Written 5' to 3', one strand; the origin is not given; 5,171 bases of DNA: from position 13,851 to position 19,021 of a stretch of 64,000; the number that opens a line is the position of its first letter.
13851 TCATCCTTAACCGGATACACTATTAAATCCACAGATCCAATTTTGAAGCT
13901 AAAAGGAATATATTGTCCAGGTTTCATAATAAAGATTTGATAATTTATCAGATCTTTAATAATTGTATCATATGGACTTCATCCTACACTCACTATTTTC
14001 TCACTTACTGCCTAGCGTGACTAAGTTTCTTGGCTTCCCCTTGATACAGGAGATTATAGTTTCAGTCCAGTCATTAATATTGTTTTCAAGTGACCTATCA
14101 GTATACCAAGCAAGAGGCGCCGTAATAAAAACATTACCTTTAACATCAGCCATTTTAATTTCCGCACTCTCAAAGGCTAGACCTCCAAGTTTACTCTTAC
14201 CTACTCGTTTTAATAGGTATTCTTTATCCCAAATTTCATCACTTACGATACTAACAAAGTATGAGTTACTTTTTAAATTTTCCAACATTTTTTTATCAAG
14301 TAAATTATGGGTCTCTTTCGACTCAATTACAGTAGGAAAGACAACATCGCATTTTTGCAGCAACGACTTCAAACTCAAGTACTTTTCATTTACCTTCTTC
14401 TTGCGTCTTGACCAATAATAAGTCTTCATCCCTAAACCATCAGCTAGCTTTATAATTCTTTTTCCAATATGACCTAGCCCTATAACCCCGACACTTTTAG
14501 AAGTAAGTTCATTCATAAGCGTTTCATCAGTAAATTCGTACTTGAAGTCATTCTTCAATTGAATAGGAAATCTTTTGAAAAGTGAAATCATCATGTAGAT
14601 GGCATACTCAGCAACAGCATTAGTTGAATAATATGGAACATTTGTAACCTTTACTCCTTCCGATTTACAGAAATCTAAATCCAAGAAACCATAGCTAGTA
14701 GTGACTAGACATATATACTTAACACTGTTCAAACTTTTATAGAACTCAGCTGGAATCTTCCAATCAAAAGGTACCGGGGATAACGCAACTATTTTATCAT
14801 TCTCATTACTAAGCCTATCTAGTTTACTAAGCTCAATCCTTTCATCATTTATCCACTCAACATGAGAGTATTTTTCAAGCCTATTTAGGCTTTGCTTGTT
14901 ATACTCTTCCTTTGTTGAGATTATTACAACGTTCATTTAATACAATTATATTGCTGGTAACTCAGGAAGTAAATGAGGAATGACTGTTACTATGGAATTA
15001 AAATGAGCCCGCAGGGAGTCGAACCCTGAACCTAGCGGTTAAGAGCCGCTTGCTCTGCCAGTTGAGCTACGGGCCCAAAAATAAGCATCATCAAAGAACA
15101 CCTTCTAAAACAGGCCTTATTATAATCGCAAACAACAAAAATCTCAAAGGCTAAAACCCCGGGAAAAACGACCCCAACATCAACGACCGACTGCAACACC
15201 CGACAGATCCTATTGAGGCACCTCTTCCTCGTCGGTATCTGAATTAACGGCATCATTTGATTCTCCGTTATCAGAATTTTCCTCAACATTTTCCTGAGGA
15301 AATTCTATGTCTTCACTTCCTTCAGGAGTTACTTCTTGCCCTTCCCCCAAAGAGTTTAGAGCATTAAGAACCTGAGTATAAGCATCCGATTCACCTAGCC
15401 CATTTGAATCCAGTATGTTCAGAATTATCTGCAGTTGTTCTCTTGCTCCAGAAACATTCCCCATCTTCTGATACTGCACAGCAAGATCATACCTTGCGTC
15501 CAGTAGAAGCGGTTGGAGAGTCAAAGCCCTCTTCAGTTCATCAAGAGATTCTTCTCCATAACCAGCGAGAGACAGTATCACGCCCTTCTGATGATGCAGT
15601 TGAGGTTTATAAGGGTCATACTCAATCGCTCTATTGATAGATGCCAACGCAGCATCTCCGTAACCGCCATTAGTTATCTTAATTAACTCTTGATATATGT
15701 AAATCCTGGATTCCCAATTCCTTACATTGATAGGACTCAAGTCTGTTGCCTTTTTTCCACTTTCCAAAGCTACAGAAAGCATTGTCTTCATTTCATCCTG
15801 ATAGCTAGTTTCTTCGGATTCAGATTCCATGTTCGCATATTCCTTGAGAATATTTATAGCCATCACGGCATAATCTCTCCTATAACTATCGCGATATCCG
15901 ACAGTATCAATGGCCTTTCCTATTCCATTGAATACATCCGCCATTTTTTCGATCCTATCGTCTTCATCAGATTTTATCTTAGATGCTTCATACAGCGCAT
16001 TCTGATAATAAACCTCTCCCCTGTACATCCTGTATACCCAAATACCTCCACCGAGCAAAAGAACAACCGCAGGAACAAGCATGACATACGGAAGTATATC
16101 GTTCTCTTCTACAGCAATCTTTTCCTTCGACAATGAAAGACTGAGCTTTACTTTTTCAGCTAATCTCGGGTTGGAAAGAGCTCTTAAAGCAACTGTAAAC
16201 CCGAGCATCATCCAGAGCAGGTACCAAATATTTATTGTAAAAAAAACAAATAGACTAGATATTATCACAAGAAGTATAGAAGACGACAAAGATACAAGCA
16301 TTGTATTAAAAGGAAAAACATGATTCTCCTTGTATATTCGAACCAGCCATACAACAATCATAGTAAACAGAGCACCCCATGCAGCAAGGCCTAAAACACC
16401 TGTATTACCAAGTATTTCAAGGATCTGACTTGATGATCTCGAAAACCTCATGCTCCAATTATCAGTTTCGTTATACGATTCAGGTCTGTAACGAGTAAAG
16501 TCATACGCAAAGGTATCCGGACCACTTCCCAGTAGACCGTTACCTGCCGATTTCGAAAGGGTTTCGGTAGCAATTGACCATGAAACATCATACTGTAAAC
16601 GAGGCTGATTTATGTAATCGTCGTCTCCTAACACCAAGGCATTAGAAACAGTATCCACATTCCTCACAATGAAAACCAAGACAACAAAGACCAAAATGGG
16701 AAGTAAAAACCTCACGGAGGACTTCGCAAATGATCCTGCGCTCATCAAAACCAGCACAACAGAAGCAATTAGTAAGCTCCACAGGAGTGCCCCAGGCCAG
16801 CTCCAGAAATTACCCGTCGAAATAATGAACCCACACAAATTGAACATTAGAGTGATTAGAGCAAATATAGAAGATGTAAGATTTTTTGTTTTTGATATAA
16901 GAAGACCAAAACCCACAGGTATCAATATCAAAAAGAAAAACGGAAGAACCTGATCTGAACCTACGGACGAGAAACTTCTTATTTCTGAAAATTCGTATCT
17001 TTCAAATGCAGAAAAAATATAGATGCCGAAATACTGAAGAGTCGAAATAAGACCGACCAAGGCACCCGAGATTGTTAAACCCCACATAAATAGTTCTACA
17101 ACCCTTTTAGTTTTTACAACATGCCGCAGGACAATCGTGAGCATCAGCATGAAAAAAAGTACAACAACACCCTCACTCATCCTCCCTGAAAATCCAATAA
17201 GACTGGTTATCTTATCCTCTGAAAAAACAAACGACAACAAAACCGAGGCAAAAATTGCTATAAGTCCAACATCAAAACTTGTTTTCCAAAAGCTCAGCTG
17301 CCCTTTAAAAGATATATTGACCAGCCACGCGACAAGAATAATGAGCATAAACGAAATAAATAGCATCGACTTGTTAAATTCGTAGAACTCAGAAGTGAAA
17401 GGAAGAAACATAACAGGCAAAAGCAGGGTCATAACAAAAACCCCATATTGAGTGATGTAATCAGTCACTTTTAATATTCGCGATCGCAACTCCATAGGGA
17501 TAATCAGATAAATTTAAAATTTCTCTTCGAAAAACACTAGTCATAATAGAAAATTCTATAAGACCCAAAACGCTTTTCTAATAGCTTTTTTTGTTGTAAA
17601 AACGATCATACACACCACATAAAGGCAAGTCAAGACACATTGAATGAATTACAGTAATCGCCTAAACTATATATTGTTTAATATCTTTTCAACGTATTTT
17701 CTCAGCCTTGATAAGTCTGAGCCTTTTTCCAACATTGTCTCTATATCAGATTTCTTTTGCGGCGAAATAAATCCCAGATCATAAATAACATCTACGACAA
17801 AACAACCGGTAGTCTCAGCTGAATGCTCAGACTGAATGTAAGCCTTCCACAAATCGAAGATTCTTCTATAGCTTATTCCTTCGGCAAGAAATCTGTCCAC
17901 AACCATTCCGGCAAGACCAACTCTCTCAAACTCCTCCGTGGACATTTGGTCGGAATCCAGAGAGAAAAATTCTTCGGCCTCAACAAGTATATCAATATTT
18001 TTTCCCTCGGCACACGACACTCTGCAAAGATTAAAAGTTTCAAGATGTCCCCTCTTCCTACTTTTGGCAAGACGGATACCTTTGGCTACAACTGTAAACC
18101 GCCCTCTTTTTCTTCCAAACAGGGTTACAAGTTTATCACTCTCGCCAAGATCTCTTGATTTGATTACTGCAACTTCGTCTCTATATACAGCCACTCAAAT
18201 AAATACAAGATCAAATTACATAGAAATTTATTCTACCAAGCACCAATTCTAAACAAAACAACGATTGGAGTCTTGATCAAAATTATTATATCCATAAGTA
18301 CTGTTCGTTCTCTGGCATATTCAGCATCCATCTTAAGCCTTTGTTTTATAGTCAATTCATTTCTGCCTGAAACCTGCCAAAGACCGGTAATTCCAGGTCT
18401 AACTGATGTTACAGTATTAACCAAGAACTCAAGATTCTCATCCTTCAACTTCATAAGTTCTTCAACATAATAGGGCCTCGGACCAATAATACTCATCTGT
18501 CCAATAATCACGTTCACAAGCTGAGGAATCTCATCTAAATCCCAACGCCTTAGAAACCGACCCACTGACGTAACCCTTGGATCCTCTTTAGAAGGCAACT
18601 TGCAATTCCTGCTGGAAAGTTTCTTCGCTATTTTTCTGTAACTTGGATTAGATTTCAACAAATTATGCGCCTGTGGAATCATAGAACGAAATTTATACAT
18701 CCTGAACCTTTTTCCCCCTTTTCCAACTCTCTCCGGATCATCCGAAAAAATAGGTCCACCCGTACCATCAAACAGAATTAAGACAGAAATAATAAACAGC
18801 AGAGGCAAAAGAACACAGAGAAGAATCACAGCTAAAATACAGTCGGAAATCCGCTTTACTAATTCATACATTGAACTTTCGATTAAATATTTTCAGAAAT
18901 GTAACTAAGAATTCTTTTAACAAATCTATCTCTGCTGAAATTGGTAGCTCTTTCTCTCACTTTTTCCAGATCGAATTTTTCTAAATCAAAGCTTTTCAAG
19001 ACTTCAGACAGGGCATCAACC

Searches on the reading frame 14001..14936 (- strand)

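Call 12: search_protein_families(library=pfam, proteins=[window:14001-14936:-], max_evalue=0.01)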
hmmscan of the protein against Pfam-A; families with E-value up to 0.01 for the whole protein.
window:14001-14936:- (311 aa): 4 families
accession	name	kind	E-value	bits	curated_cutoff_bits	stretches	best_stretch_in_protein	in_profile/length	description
PF02826.25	2-Hacid_dh_C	-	1.1e-24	87.3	25.1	1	115-255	3-151/178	D-isomer specific 2-hydroxyacid dehydrogenase, NAD binding domain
PF00389.36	2-Hacid_dh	-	1.2e-15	57.8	24.6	1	23-306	20-133/134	D-isomer specific 2-hydroxyacid dehydrogenase, catalytic domain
PF03446.21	NAD_binding_2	-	3.1e-05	24.5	21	1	149-247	2-109/161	NAD binding domain of 6-phosphogluconate dehydrogenase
PF01262.27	AlaDh_PNT_C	-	0.0056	16.6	23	0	147-229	29-127/214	Alanine dehydrogenase/PNT, C-terminal domain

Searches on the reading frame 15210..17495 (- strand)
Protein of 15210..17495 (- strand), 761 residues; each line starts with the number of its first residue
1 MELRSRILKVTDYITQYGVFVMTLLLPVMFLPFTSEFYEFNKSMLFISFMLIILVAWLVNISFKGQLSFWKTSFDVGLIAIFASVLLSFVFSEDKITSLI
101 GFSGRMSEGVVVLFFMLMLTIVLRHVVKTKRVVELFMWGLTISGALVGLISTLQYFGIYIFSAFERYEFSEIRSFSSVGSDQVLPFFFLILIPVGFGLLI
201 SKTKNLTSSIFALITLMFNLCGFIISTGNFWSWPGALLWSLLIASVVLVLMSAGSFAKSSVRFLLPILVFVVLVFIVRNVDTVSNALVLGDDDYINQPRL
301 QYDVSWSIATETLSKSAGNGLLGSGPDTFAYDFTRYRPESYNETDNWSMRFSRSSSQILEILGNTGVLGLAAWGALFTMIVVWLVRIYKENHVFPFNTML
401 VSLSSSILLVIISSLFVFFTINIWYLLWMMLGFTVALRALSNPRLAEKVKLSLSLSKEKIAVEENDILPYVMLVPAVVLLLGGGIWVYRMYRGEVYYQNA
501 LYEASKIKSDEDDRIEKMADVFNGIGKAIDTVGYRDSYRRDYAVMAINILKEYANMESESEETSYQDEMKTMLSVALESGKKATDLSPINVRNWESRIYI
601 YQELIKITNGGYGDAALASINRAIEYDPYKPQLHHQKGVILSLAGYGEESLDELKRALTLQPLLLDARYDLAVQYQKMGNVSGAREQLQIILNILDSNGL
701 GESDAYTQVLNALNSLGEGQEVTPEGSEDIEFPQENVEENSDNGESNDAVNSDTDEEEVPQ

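Call 12: search_protein_families(library=pfam, proteins=[window:15210-17495:-], max_evalue=0.01)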
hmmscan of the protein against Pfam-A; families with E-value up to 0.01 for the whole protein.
window:15210-17495:- (761 aa): 5 families
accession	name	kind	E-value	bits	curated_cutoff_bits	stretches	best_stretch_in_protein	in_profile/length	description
PF13431.12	TPR_17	-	0.00011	22.6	24.4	0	654-685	2-33/34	Tetratricopeptide repeat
PF13414.12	TPR_11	-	0.00035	20.6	26.8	0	648-679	11-42/42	TPR repeat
PF14561.12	TPR_20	-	0.00093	19.9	25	1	649-724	6-79/90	Tetratricopeptide repeat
PF13371.12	TPR_9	-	0.0042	17.5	35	0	654-692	18-56/73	Tetratricopeptide repeat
PF07719.23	TPR_2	-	0.0087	16.6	27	0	632-662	2-32/34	Tetratricopeptide repeat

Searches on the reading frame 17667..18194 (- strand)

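Call 12: search_protein_families(library=pfam, proteins=[window:17667-18194:-], max_evalue=0.01)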
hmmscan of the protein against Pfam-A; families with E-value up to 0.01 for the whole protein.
window:17667-18194:- (175 aa): 1 family
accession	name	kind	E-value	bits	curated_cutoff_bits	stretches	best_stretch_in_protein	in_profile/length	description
PF11967.14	RecO_N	-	2.2e-16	60.1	27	1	1-74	1-75/80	Recombination protein O N terminal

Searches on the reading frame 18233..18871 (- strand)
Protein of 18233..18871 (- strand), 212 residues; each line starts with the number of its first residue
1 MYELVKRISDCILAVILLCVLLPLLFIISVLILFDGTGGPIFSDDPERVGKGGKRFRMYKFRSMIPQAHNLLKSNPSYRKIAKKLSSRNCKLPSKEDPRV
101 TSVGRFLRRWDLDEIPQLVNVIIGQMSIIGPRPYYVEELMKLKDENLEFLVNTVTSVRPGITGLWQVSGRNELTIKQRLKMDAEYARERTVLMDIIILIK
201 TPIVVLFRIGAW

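Call 12: search_protein_families(library=pfam, proteins=[window:18233-18871:-], max_evalue=0.01)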
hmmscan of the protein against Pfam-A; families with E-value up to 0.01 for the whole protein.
window:18233-18871:- (212 aa): 1 family
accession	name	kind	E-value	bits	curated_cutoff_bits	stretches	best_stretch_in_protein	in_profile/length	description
PF02397.22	Bac_transf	-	1.6e-56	191.1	27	1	6-206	1-178/179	Bacterial sugar transferase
